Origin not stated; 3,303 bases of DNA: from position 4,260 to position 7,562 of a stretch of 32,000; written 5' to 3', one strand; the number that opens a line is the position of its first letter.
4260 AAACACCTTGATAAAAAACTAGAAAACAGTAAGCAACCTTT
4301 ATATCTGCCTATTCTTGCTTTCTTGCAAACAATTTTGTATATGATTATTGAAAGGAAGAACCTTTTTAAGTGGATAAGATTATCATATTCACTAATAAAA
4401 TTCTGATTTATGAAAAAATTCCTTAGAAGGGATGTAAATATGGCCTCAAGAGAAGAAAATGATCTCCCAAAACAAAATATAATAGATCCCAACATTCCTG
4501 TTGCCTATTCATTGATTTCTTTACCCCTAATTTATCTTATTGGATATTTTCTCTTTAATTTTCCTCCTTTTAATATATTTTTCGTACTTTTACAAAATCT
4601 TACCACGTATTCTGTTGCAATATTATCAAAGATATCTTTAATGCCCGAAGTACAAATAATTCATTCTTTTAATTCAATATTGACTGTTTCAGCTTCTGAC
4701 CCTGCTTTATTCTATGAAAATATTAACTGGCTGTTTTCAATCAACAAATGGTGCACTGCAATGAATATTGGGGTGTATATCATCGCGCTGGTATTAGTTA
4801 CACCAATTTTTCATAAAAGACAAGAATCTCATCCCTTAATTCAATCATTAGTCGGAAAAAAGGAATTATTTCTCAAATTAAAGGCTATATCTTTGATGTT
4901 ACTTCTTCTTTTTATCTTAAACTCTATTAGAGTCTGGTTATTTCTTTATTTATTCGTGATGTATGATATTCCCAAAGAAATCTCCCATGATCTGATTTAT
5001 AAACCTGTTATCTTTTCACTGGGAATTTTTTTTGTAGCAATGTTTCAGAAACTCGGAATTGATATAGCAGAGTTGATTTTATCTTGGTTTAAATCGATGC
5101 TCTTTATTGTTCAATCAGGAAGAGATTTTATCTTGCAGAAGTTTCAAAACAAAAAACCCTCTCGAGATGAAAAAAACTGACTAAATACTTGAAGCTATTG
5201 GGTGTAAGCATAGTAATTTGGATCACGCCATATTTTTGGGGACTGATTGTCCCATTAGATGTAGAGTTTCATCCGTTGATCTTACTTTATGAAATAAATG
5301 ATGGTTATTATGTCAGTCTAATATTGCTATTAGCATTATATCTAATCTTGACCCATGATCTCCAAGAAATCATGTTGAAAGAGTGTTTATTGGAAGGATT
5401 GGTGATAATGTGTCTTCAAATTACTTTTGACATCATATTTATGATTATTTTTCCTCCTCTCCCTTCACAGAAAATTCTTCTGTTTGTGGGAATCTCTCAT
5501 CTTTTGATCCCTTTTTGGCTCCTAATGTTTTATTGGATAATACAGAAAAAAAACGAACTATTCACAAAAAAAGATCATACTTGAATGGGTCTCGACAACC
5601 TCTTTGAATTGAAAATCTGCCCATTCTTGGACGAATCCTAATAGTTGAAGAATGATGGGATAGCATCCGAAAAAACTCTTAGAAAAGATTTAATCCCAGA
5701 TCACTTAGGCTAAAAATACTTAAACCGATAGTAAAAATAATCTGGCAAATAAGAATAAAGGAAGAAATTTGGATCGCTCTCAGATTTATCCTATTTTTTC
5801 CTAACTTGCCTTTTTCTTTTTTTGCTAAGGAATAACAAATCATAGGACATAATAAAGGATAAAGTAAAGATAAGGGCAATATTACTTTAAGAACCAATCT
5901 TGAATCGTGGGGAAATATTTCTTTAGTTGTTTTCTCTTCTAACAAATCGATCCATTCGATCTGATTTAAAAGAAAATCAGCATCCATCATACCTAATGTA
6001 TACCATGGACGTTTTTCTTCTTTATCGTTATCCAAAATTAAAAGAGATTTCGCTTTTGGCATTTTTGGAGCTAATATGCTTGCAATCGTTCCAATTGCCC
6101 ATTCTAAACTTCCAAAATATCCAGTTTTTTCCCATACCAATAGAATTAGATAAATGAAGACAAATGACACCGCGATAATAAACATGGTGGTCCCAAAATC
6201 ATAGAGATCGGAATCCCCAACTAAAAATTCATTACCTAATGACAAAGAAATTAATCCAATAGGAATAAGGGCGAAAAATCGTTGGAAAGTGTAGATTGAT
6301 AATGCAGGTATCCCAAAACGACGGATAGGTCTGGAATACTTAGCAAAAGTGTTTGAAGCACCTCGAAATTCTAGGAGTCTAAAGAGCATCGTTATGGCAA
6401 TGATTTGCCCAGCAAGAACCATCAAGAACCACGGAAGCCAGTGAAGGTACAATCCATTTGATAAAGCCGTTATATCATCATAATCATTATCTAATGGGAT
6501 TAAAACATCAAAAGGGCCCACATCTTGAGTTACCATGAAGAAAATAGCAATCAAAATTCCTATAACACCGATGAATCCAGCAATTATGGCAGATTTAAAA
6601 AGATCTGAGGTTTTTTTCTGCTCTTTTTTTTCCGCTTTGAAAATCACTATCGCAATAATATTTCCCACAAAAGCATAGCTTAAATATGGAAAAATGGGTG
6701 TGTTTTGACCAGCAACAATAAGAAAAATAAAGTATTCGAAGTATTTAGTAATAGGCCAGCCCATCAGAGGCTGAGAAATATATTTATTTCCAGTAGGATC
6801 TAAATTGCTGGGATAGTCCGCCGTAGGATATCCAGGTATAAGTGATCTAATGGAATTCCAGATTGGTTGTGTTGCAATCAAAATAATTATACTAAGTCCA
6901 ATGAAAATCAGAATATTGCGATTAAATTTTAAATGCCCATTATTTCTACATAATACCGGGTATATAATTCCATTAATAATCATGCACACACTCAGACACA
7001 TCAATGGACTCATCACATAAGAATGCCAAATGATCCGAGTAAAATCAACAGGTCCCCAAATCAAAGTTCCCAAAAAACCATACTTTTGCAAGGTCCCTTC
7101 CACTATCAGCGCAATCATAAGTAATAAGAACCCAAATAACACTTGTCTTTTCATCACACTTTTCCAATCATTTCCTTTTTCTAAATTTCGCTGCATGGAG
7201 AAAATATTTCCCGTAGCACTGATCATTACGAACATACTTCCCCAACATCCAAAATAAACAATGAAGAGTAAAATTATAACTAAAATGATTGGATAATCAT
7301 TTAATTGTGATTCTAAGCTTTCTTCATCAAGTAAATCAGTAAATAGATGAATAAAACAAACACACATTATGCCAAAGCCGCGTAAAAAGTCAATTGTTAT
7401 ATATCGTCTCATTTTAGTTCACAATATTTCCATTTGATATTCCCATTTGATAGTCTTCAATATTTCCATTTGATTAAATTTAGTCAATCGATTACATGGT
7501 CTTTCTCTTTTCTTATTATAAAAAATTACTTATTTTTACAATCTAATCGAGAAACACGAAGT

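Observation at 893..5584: Archaeosortase-like membrane protein divergently paired with a nine-FN3 surface glycoprotein carrying a non-canonical tripartite C-terminal signal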

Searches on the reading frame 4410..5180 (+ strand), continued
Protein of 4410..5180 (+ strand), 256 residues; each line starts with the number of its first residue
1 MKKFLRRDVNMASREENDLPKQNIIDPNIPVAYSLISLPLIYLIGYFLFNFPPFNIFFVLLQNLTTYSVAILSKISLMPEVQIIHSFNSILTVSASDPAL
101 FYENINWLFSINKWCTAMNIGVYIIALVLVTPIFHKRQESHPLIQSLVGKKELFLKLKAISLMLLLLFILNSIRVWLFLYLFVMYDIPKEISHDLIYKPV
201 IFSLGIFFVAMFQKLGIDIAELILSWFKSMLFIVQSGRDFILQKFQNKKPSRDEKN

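Call 41: find_related_loci(query=A3, collection=genome_contigs, flank=10000)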
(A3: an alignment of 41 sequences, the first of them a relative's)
Query A3 (251 aa) in genome_contigs; peptide patterns used: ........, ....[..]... (x = any residue, [..] = any of these).
143 stretches matched a pattern; 72 encode a relative of the query (tblastn E <= 1e-3); 70 distinct loci.
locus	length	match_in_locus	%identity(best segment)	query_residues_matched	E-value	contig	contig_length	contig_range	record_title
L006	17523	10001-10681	36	4-243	9e-34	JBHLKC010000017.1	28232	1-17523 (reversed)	MAG: Candidatus Hodarchaeota archaeon isolate DZ1B.236 DZ1B.236@3926, whole genome shotgun sequence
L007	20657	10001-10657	38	12-242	2e-33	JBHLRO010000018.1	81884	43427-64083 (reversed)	MAG: Candidatus Thorarchaeota archaeon isolate TM1M.79 TM1M.79@679, whole genome shotgun sequence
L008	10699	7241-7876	40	5-232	5e-33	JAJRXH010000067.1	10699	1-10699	MAG: archaeon isolate Dive96_bin3.136 k141_693445, whole genome shotgun sequence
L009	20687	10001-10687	35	4-243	1e-32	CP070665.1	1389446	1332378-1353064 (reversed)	MAG: Candidatus Heimdallarchaeota archaeon isolate bin76 chromosome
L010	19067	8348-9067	36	5-247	2e-32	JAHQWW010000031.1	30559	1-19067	MAG: Candidatus Hodarchaeota archaeon isolate WORE3 WOR324_NODE_119_length_30559_cov_4.38114_ID_237, whole genome shotgu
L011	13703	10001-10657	36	9-234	2e-32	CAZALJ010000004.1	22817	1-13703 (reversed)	MAG TPA_asm: uncultured archaeon isolate SRP239594_co1_179 genome assembly, contig: NODE_777_length_22817_cov_11.146692,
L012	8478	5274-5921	37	5-234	1e-31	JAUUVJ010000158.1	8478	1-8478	MAG: Candidatus Hodarchaeota archaeon isolate CSMAG_10 CSMAG_10_k127_5119585_length_8478_cov_10.2437, whole genome shotg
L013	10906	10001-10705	37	5-243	2e-31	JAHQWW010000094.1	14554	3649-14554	MAG: Candidatus Hodarchaeota archaeon isolate WORE3 WOR324_NODE_381_length_14554_cov_5.21641_ID_761, whole genome shotgu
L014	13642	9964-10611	37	9-234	4e-31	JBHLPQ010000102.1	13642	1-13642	MAG: Promethearchaeota archaeon isolate H2S.126 H2S.126@3555, whole genome shotgun sequence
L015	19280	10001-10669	36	3-234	3e-31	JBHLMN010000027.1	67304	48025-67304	MAG: Promethearchaeota archaeon isolate DZ2M.341 DZ2M.341@963, whole genome shotgun sequence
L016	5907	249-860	38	21-243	5e-31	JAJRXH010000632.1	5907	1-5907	MAG: archaeon isolate Dive96_bin3.136 k141_4437420, whole genome shotgun sequence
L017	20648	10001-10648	37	9-234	1e-30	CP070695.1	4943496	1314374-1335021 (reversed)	MAG: Candidatus Heimdallarchaeota archaeon isolate bin6 chromosome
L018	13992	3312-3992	34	6-241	1e-30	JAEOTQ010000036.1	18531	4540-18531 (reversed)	MAG: Candidatus Hodarchaeota archaeon isolate YT2_065 k127_7524472, whole genome shotgun sequence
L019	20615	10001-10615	36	21-241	2e-30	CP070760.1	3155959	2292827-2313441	MAG: Candidatus Heimdallarchaeota archaeon isolate bin272 chromosome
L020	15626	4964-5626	37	6-234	1e-30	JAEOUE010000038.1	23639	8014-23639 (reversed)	MAG: Candidatus Hodarchaeum mangrovi isolate FT_5_011 k127_3141273, whole genome shotgun sequence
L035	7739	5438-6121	31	5-240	8e-22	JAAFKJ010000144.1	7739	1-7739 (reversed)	MAG: Candidatus Heimdallarchaeota archaeon isolate C4.bin.22 k83_1491118, whole genome shotgun sequence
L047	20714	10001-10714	31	1-243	2e-19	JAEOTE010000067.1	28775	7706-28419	MAG: Candidatus Heimdallarchaeota archaeon isolate YT1_029 k127_22240895, whole genome shotgun sequence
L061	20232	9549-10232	27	7-244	1e-16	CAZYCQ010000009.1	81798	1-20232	MAG TPA_asm: uncultured archaeon isolate SRP162660_co1_241 genome assembly, contig: NODE_29_length_81798_cov_10.471698,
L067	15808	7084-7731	30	8-232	3e-15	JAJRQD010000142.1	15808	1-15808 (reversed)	MAG: archaeon isolate Dive100_bin10.34 k141_392562, whole genome shotgun sequence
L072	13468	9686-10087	32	86-231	4e-13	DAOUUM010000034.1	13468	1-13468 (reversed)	MAG TPA_asm: Candidatus Heimdallarchaeota archaeon isolate CSMAG_823 CSMAG_823_k141_1743005_length_13468_cov_7.0000, who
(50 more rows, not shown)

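Call 78: find_encoding_contigs(protein=P0036, flank=10000, max_places=2)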
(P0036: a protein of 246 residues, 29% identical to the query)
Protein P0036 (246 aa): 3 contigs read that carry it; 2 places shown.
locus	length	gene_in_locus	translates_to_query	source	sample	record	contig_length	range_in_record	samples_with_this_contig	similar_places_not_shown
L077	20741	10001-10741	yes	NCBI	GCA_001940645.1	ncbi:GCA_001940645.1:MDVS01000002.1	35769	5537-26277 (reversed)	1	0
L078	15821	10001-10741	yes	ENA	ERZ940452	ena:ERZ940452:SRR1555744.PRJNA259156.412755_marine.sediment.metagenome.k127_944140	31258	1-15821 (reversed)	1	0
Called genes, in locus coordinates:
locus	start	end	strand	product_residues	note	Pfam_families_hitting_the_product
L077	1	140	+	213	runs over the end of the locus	-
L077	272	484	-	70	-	-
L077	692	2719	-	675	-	-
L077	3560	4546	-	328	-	-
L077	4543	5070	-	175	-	-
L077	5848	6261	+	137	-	-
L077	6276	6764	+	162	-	-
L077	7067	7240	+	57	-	-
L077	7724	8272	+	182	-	PF07681:DoxX (weak)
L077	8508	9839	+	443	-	PF00083:Sugar_tr, PF07690:MFS_1, PF00083:Sugar_tr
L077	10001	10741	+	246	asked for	-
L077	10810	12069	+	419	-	PF27126:NmeDI_C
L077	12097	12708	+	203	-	PF04191:PEMT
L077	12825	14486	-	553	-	PF14104:DUF4277, PF01609:DDE_Tnp_1 (weak)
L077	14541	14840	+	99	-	-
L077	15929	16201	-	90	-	-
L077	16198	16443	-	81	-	-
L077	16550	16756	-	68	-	-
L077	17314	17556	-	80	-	PF00403:HMA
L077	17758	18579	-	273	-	-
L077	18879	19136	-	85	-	-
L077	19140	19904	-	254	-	PF04140:ICMT (weak), PF04191:PEMT (weak)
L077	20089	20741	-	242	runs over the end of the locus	PF01609:DDE_Tnp_1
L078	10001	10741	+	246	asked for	-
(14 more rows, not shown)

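Call 80: search_protein_families(library=ncbifam, proteins=[L077:692-2719:-, P0036, P0034, L061:9510-10244:+, L072:9425-10228:+, L035:5417-6151:+, L047:10001-10762:+, L061:10941-11807:+, L067:5738-6880:+], max_evalue=1)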
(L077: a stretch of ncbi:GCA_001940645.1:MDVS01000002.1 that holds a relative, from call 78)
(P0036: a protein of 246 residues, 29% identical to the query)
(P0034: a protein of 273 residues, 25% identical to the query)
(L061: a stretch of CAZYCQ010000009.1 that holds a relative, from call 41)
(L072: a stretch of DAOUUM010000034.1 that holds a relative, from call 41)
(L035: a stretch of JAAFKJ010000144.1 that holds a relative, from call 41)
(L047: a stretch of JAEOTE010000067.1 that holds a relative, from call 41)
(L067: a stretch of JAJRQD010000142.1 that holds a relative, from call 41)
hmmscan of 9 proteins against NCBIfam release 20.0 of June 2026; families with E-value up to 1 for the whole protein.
L077:692-2719:- (675 aa): 0 families

P0036 (246 aa): 2 families
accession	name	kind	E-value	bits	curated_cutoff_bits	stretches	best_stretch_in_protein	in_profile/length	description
NF045528.1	heimosortase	equivalog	7.3e-61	205.7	130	1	21-226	1-198/199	heimdallarchaeosortase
NF041736.1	archaeo_artH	equivalog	1.5e-05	25.1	200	1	26-177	20-149/202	archaeosortase H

P0034 (273 aa): 3 families
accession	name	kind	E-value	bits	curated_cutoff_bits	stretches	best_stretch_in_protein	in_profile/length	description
NF045528.1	heimosortase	equivalog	3.1e-74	249.3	130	1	33-257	1-198/199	heimdallarchaeosortase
TIGR04178.1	exo_archaeo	signature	0.0018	18.5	23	1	170-238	30-91/97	exosortase/archaeosortase family protein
TIGR04124.1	archaeo_artE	exception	0.29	11.2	95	0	119-145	65-91/153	archaeosortase family protein ArtE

L061:9510-10244:+ (244 aa): 10 families
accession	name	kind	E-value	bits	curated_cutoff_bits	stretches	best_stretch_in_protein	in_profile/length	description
NF045528.1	heimosortase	equivalog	2.6e-65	220.2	130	1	31-230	1-197/199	heimdallarchaeosortase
TIGR04178.1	exo_archaeo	signature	5.1e-11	42.7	23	1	120-211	2-90/97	exosortase/archaeosortase family protein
NF046081.1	exosort_XrtX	exception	4e-08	33.3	170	1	119-191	73-145/168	exosortase X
TIGR04125.1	exosort_PGF_TRM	exception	1.4e-07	31.3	75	1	103-175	132-200/271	archaeosortase A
TIGR04124.1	archaeo_artE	exception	1.6e-07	31.5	95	1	117-186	60-129/153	archaeosortase family protein ArtE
NF033505.2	paceosortase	exception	8e-07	29.3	80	1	119-192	58-132/167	pacearchaeosortase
TIGR04177.1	exosort_XrtH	exception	3.6e-06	27.1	86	1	82-190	31-137/158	exosortase H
TIGR04175.1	archaeo_artD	exception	0.00019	21.5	125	1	119-176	55-113/150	archaeosortase D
NF041736.1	archaeo_artH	equivalog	0.0096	15.9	200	1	36-154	22-120/202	archaeosortase H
TIGR03762.1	archaeo_artC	exception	0.26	11.1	100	1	112-211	173-271/274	archaeosortase C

L072:9425-10228:+ (267 aa): 10 families
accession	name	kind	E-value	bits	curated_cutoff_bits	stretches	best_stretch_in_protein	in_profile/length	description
NF045528.1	heimosortase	equivalog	6.5e-71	238.5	130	1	25-223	1-197/199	heimdallarchaeosortase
TIGR04178.1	exo_archaeo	signature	7.4e-09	35.8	23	1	113-204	2-90/97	exosortase/archaeosortase family protein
TIGR04125.1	exosort_PGF_TRM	exception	2e-07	30.7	75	1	45-168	102-200/271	archaeosortase A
NF033505.2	paceosortase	exception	2.9e-05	24.2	80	1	111-185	57-132/167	pacearchaeosortase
TIGR04124.1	archaeo_artE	exception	3e-05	24.1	95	1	113-177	64-127/153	archaeosortase family protein ArtE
NF046081.1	exosort_XrtX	exception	0.0003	20.7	170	1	111-176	72-137/168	exosortase X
NF041736.1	archaeo_artH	equivalog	0.00042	20.3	200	1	23-180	10-157/202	archaeosortase H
NF052650.1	YknW_fam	equivalog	0.0065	16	110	1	126-169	16-58/213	YknW family membrane protein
TIGR04177.1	exosort_XrtH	exception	0.011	15.7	86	1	114-168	68-122/158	exosortase H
TIGR04175.1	archaeo_artD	exception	0.014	15.4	125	1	113-167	56-111/150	archaeosortase D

L035:5417-6151:+ (244 aa): 14 families
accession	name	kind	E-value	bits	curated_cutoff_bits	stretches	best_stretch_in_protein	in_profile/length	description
NF045528.1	heimosortase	equivalog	2.5e-75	252.9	130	1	27-229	1-198/199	heimdallarchaeosortase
TIGR04178.1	exo_archaeo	signature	5.1e-11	42.7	23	1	118-208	2-90/97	exosortase/archaeosortase family protein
NF033505.2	paceosortase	exception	3.7e-08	33.6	80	1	92-208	34-150/167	pacearchaeosortase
TIGR04177.1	exosort_XrtH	exception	8.7e-06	25.8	86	1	118-184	67-133/158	exosortase H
NF041736.1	archaeo_artH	equivalog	2.6e-05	24.3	200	1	36-172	25-143/202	archaeosortase H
NF046081.1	exosort_XrtX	exception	5.6e-05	23.1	170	1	114-183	70-139/168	exosortase X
TIGR04124.1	archaeo_artE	exception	6e-05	23.1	95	1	117-177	63-122/153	archaeosortase family protein ArtE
TIGR04175.1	archaeo_artD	exception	8.3e-05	22.6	125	1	117-173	55-112/150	archaeosortase D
TIGR03110.1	exosort_Gpos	exception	0.00019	21.4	102.75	1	121-203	92-168/187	exosortase family protein XrtG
TIGR02602.1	8TM_EpsH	subfamily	0.00077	19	105.55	1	115-207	144-233/241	exosortase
NF046083.1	exosort_XrtY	exception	0.0012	18.8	160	1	34-172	7-138/168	exosortase Y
TIGR04300.1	exosort_XrtM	exception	0.0021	18.5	125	1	112-169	50-107/150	exosortase family protein XrtM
TIGR04125.1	exosort_PGF_TRM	exception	0.006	16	75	1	116-197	143-232/271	archaeosortase A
NF038142.1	exosort_XrtW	exception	0.015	13.6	425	1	118-175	172-233/494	exosortase W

L047:10001-10762:+ (253 aa): 13 families
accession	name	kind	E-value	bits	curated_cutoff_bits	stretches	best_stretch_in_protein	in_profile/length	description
NF045528.1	heimosortase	equivalog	1.6e-76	256.8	130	1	29-229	1-198/199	heimdallarchaeosortase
TIGR04178.1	exo_archaeo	signature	8.8e-12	45.2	23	1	118-209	2-91/97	exosortase/archaeosortase family protein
TIGR02602.1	8TM_EpsH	subfamily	4.7e-05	23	105.55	1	112-210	141-236/241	exosortase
NF033505.2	paceosortase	exception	4.9e-05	23.5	80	1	111-206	52-148/167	pacearchaeosortase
TIGR04177.1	exosort_XrtH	exception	6.1e-05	23.1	86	1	92-170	40-119/158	exosortase H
TIGR04124.1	archaeo_artE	exception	0.00016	21.7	95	1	116-172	62-117/153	archaeosortase family protein ArtE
NF041736.1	archaeo_artH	equivalog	0.00021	21.3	200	1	35-180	22-151/202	archaeosortase H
TIGR04300.1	exosort_XrtM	exception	0.00034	21.1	125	1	92-168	32-106/150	exosortase family protein XrtM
NF046081.1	exosort_XrtX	exception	0.00072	19.5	170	1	107-169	63-125/168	exosortase X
TIGR04175.1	archaeo_artD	exception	0.001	19.1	125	1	114-171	52-110/150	archaeosortase D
NF046083.1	exosort_XrtY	exception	0.017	15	160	1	82-168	47-134/168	exosortase Y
TIGR04125.1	exosort_PGF_TRM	exception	0.2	11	75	1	92-196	120-231/271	archaeosortase A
TIGR04287.1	exosort_XrtK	exception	1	8.9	55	1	113-212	58-157/163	exosortase K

L061:10941-11807:+ (288 aa): 0 families

L067:5738-6880:+ (380 aa): 1 family
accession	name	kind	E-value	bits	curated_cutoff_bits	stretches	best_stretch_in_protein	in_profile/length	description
NF053819.1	EF0750_LPXTG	subfamily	0.18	12.3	47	1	1-39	1-38/105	EF2685/EF0750 family sortase-dependent surface protein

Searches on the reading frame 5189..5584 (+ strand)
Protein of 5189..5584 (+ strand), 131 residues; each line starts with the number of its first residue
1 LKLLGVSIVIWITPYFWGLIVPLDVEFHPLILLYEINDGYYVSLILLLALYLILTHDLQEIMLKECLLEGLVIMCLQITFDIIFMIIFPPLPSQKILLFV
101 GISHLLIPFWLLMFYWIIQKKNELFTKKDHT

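Call 3: search_protein_families(library=ncbifam, proteins=[window:5189-5584:+], max_evalue=10)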
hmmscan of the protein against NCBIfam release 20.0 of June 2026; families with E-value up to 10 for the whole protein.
window:5189-5584:+ (131 aa): 0 families

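Call 4: search_protein_families(library=pfam, proteins=[window:5189-5584:+], max_evalue=10)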
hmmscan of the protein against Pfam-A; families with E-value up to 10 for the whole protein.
window:5189-5584:+ (131 aa): 0 families

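Call 77: predict_structure(protein=window:5189-5581:+)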
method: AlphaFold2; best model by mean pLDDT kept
length: 131 residues; sequences in the alignment: 1
mean_pLDDT: 56.7   pTM: 0.38
mean pLDDT of the five models: 56.7, 55.7, 54.4, 53.0, 52.1
residues with pLDDT >= 90: 0; 70-90: 29; 50-70: 62; < 50: 40
segments of 3 or more residues with pLDDT < 50: 1-40
pLDDT, mean of each block of 10 residues (from residue 1): 33 36 34 37 58 61 65 70 65 62 69 75 72 55
secondary structure, 60 per line:
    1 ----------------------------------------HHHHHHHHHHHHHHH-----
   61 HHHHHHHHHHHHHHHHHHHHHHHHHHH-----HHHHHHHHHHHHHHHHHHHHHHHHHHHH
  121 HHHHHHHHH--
elements in order: H41-55 H61-87 H93-129

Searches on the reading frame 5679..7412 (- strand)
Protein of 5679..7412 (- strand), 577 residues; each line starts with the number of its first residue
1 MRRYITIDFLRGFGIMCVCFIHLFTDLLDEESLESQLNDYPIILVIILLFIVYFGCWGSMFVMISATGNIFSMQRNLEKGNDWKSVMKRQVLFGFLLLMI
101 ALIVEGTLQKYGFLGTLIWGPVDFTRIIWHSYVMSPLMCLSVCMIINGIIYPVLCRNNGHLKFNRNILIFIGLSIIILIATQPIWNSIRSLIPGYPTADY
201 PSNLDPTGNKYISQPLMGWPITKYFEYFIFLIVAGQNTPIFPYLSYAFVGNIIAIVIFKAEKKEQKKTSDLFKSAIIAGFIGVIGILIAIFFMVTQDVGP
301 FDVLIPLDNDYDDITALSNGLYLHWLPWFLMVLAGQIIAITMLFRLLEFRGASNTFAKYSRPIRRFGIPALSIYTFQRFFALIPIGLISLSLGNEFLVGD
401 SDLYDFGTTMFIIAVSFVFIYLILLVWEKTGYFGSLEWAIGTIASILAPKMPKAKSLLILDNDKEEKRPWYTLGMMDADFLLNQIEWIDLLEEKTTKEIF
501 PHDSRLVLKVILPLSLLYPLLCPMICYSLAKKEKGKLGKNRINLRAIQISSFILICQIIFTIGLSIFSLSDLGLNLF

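Call 3: search_protein_families(library=ncbifam, proteins=[window:5679-7412:-], max_evalue=10)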
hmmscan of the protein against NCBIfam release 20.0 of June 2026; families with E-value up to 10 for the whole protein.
window:5679-7412:- (577 aa): 2 families
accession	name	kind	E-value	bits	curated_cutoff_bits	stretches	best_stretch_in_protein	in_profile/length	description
NF007887.0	PRK10591.2-1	equivalog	0.11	12.6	144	1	259-298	3-41/101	hypothetical protein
TIGR01067.1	rplN_bact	equivalog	0.18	11.7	111.1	1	245-277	31-63/122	50S ribosomal protein L14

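Call 4: search_protein_families(library=pfam, proteins=[window:5679-7412:-], max_evalue=10)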
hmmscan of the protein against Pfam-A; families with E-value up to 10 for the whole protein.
window:5679-7412:- (577 aa): 3 families
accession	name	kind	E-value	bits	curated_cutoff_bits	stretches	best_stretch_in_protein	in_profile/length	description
PF07786.18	HGSNAT_cat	-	3.1e-05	24.1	22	2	3-278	1-204/222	Heparan-alpha-glucosaminide N-acetyltransferase, catalytic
PF00499.25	Oxidored_q3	-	0.03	14.5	33.2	1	257-336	54-136/146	NADH-ubiquinone/plastoquinone oxidoreductase chain 6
PF23600.1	DUF7139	-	1.4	9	30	0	252-293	35-78/150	Domain of unknown function (DUF7139)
